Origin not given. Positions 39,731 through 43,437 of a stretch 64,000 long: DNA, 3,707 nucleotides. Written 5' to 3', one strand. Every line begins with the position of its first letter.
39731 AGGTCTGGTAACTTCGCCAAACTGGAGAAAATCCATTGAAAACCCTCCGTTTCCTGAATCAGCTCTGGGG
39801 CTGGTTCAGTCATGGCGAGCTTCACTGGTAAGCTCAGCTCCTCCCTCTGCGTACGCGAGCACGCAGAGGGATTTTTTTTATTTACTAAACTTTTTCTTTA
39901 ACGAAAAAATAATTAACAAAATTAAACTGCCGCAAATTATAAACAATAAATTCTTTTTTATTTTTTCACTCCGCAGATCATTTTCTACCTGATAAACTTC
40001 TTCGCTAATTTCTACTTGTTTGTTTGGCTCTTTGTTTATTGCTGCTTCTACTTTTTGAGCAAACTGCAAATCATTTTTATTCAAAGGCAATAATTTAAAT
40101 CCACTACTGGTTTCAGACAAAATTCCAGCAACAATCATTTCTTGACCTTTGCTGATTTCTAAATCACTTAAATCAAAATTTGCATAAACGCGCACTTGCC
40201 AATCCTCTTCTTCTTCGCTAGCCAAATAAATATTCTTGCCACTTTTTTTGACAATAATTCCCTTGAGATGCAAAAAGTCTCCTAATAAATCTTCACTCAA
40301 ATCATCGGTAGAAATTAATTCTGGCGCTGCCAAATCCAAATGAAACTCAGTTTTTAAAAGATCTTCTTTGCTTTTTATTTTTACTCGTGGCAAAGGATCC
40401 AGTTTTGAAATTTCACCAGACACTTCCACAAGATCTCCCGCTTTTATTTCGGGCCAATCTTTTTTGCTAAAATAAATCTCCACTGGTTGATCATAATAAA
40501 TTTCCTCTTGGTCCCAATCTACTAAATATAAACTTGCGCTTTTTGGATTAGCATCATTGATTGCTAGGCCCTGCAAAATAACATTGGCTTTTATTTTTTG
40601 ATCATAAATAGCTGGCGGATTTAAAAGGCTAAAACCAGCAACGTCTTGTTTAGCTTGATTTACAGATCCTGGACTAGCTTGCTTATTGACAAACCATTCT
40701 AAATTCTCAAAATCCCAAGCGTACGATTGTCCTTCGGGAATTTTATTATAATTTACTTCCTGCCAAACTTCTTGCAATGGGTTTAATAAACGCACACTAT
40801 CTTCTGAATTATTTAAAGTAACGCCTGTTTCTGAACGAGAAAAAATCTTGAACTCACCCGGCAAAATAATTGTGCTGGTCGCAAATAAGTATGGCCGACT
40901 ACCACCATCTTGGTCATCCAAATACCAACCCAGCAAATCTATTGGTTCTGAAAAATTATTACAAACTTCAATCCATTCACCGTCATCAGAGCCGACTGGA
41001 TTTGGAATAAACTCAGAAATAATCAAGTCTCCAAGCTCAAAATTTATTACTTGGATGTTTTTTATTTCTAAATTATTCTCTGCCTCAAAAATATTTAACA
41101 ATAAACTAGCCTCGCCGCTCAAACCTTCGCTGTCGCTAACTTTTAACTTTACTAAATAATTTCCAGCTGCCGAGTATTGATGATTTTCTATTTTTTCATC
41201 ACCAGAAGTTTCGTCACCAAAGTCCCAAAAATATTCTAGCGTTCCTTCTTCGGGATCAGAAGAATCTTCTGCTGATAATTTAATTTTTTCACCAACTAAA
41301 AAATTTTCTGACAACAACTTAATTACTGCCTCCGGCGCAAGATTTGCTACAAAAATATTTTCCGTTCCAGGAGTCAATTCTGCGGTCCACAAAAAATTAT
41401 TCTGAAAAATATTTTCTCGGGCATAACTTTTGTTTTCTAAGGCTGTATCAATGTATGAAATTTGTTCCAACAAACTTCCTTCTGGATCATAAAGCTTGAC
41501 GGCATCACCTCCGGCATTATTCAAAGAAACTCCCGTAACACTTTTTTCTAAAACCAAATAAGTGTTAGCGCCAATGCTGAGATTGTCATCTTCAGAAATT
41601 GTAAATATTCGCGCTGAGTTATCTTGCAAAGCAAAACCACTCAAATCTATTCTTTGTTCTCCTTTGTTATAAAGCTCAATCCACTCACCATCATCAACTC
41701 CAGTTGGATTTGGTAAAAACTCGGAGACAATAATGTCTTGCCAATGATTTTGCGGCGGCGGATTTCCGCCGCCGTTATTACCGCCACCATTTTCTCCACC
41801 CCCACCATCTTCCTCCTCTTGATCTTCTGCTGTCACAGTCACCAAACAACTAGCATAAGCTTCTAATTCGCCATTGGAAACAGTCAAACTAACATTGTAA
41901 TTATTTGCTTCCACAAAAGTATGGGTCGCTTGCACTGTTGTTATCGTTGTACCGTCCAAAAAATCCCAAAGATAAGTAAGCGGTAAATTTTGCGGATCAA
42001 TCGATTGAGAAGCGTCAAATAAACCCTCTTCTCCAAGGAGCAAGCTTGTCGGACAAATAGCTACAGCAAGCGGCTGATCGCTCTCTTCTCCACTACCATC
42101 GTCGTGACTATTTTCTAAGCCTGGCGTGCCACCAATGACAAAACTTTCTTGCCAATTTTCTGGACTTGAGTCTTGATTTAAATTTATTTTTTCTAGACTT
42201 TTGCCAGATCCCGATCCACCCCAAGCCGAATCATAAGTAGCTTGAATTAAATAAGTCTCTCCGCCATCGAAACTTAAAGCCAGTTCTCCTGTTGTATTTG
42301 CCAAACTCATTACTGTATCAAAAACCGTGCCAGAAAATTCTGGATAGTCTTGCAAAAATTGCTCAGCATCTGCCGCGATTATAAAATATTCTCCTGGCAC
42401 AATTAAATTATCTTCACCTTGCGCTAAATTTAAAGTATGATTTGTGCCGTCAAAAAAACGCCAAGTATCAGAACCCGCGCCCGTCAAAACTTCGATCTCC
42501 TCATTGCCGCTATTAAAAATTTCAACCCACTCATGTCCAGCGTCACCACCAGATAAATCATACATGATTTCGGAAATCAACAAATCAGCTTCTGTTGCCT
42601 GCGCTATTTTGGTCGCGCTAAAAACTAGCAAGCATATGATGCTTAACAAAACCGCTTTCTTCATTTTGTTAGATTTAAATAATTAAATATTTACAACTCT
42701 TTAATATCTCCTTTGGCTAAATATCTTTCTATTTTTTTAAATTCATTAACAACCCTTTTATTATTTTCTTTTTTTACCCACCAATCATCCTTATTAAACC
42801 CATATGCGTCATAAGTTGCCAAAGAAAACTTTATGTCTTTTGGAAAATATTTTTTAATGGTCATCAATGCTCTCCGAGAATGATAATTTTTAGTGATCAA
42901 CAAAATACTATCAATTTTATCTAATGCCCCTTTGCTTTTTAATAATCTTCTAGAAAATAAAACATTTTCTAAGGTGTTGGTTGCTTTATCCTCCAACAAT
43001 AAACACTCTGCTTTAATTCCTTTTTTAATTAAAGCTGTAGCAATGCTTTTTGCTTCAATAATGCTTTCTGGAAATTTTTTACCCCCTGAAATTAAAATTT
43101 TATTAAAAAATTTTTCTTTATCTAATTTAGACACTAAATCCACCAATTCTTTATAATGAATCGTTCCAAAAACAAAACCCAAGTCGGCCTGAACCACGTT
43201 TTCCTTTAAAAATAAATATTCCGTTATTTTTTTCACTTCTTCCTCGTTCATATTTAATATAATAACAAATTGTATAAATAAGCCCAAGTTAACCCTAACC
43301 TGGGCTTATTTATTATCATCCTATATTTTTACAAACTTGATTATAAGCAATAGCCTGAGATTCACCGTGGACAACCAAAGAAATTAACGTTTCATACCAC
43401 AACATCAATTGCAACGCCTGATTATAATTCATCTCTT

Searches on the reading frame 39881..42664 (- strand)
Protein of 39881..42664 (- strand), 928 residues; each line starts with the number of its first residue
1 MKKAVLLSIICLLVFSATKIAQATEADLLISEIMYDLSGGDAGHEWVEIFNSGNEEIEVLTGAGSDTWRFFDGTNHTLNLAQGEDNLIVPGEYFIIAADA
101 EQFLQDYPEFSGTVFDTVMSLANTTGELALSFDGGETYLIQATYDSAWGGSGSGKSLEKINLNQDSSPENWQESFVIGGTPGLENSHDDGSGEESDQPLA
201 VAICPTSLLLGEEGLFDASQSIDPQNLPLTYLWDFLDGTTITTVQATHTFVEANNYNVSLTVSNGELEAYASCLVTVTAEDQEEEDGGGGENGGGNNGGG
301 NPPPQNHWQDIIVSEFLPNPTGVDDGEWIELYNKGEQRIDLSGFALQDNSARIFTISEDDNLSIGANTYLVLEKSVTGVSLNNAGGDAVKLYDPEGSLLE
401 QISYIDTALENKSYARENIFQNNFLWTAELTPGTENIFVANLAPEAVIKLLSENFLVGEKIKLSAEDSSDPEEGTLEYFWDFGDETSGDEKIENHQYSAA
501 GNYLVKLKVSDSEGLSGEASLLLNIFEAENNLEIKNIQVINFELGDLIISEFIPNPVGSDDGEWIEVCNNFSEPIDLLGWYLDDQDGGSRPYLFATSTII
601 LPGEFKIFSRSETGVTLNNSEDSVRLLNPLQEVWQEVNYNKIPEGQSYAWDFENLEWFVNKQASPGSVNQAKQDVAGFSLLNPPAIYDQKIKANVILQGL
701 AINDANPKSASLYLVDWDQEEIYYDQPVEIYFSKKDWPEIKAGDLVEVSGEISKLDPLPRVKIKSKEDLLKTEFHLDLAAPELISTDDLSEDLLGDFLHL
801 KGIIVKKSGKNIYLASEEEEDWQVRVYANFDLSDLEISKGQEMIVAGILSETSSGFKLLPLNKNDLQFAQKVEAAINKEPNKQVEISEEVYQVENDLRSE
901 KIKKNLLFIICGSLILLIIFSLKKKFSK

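Call 41: search_protein_families(library=pfam, proteins=[window:39881-42664:-], max_evalue=0.0001)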
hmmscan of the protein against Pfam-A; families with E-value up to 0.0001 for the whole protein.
window:39881-42664:- (928 aa): 5 families
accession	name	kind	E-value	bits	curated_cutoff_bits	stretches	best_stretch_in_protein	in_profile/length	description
PF00932.25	LTD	-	1.8e-42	144.6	34.3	3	309-405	6-108/109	Lamin Tail Domain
PF18911.6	PKD_4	-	2.2e-32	111.4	27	2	443-517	3-76/85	PKD domain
PF00801.26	PKD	-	9.3e-20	70.9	23.5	2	199-277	2-80/80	PKD domain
PF22352.2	K319L-like_PKD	-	1.6e-05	25.2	27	0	459-521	12-80/84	K319L-like, PKD domain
PF21027.3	Sde0182_C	-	3.1e-05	24.9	27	0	460-525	1-65/83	Cellulose-binding protein Sde0182, C-terminal domain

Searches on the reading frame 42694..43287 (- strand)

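Call 71: search_protein_families(library=pfam, proteins=[window:42694-43287:-], max_evalue=0.0001)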
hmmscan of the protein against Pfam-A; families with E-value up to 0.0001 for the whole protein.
window:42694-43287:- (198 aa): 1 family
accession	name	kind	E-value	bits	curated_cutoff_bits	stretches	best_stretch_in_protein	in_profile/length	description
PF02698.23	DUF218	-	1.5e-18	67.4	27.6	1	54-154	22-105/133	DUF218 domain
